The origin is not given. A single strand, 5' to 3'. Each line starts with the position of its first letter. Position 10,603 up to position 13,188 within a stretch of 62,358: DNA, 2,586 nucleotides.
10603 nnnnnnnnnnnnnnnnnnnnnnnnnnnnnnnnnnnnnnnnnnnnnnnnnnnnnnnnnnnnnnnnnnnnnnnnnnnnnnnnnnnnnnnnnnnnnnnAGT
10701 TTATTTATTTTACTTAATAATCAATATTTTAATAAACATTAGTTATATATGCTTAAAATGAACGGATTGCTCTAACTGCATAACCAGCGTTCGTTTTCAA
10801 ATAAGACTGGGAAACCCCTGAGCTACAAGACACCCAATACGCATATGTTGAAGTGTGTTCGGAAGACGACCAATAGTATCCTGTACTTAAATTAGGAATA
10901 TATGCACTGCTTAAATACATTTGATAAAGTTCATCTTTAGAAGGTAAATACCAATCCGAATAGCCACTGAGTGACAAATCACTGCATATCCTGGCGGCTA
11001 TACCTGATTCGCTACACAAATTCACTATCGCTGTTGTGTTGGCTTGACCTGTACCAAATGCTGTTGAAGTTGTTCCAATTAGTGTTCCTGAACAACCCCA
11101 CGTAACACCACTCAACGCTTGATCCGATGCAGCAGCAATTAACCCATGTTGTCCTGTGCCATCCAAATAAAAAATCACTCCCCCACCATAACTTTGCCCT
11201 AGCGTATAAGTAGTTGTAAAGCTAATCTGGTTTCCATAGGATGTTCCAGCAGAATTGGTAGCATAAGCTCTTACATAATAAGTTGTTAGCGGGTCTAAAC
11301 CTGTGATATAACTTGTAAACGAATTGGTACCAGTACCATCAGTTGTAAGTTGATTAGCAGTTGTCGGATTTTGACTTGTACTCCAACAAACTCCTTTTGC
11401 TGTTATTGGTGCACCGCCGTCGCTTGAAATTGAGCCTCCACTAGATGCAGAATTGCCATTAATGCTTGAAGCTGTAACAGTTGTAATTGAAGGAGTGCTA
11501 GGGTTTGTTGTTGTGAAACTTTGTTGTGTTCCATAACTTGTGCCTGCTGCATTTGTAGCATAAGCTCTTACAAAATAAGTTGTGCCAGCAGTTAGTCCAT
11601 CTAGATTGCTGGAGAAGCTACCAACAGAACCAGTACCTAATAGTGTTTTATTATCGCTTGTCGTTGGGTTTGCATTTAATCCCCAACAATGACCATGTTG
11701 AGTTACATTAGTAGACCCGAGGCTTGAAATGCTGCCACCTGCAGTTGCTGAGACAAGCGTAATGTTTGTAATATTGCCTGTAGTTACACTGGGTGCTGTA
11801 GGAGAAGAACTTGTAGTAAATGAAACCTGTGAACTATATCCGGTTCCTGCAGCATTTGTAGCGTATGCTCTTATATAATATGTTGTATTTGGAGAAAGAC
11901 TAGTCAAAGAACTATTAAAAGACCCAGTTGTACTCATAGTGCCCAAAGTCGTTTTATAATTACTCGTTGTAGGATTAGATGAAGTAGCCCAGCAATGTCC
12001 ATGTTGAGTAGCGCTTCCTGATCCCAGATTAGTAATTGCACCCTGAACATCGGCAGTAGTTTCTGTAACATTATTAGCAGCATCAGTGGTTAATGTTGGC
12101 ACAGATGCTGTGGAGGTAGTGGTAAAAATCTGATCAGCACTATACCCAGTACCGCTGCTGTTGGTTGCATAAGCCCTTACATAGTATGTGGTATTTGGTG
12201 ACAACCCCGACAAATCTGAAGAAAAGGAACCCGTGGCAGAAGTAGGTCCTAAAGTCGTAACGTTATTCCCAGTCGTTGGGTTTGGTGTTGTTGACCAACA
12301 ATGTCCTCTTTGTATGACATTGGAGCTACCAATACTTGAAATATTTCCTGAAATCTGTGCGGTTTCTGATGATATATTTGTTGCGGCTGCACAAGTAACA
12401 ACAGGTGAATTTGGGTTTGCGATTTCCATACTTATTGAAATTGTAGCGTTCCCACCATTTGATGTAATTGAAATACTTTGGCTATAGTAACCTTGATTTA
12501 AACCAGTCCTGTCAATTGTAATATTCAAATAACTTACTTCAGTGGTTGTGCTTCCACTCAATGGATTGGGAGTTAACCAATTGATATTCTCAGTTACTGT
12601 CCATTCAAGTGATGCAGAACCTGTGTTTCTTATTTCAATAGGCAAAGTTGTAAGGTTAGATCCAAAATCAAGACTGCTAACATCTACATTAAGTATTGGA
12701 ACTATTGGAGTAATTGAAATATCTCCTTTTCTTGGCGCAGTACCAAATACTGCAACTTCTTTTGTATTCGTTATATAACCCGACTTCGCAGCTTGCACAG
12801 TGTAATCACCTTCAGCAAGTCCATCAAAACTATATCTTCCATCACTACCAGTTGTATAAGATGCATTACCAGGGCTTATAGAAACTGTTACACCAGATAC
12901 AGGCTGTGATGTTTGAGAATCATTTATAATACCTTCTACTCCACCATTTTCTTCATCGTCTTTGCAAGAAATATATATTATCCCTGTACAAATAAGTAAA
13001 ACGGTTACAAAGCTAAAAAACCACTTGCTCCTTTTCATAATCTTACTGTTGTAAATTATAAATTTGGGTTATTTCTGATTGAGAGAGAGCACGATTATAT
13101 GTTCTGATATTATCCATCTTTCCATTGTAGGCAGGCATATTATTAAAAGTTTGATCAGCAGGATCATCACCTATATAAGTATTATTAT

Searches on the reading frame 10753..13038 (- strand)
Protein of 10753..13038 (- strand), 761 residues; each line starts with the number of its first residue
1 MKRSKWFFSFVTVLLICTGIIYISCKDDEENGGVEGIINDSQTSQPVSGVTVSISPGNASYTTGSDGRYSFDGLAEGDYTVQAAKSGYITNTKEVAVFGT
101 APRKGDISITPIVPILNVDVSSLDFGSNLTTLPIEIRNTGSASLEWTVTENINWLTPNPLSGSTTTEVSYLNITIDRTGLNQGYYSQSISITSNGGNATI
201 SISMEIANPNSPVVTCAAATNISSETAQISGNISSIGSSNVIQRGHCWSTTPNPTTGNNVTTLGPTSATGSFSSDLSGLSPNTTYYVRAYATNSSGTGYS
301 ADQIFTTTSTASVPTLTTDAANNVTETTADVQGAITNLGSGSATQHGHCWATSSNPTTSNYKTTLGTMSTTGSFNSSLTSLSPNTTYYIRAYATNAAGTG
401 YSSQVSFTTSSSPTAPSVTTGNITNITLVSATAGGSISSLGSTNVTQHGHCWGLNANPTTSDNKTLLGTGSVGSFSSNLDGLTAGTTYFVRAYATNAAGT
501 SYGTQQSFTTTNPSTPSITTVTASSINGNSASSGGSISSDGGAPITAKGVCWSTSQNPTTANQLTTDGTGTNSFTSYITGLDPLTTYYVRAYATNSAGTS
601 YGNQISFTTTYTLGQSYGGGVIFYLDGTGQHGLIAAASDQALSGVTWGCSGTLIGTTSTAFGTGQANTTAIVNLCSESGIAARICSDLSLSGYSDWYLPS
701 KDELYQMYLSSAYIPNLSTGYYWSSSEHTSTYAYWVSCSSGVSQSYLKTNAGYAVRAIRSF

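Call 3: search_protein_families(library=pfam, proteins=[window:10753-13038:-], max_evalue=0.01)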
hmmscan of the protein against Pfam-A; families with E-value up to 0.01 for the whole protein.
window:10753-13038:- (761 aa): 12 families
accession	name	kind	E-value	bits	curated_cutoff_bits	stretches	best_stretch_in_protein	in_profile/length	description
PF00041.27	fn3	-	1.2e-12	48.2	25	1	369-408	44-83/84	Fibronectin type III domain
PF13620.12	CarboxypepD_reg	-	4.2e-12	46.7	32.3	1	34-97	2-69/82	Carboxypeptidase regulatory-like domain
PF16974.11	NAR2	-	2.1e-11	44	26.6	0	475-508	93-128/142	High-affinity nitrate transporter accessory, Ig-like domain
PF25059.1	FN3_DSCAM-DSCAML_C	-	8.3e-11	42.5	39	1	540-615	15-85/89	DSCAM/DSCAML C-terminal Fn3-like domain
PF13715.12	CarbopepD_reg_2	-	6e-10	39.5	32.2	1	34-97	1-64/88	CarboxypepD_reg-like domain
PF07603.17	Lcl_C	-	6.1e-09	36.6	34.9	1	680-759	26-117/117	Lcl C-terminal domain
PF17210.9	SdrD_B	-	2.2e-06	28.3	29.7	1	39-93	17-74/112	SdrD B-like domain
PF16656.11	Pur_ac_phosph_N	-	4.5e-06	27.6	30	1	352-409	41-93/93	Purple acid Phosphatase, N-terminal domain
PF17802.7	SpaA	-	5.3e-06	26.9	23.1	1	39-97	8-74/91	Prealbumin-like fold domain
PF10179.15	NDNF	-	6.4e-05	23.5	27.3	0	276-295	93-112/127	Neuron-derived neurotrophic factor, first Fn(III) domain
PF22902.2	NOMO1-like_9th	-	0.001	19.2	27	1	41-93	7-65/75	BOS complex subunit NOMO1-like, beta sandwich domain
PF17964.7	Big_10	-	0.0017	19.1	22.9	0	481-523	48-90/164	Bacterial Ig domain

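Call 4: search_protein_families(library=ncbifam, proteins=[window:10753-13038:-], max_evalue=0.01)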
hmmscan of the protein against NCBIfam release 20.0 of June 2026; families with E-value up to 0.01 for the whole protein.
window:10753-13038:- (761 aa): 3 families
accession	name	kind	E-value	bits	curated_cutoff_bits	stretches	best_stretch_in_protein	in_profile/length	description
NF049889.1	AlphArabdaseBT0360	equivalog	2.3e-38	132.2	600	4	212-310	35-132/639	arabinan endo-1,5-alpha-L-arabinosidase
NF046116.1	adhesin_Lcl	equivalog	5.8e-13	48.2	500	2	692-761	363-431/431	collagen-like adhesin Lcl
NF045733.1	StyMonoxStyB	equivalog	0.0054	16.7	200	1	13-84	8-79/150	styrene monooxygenase NADH-dependent flavin reductase subunit StyB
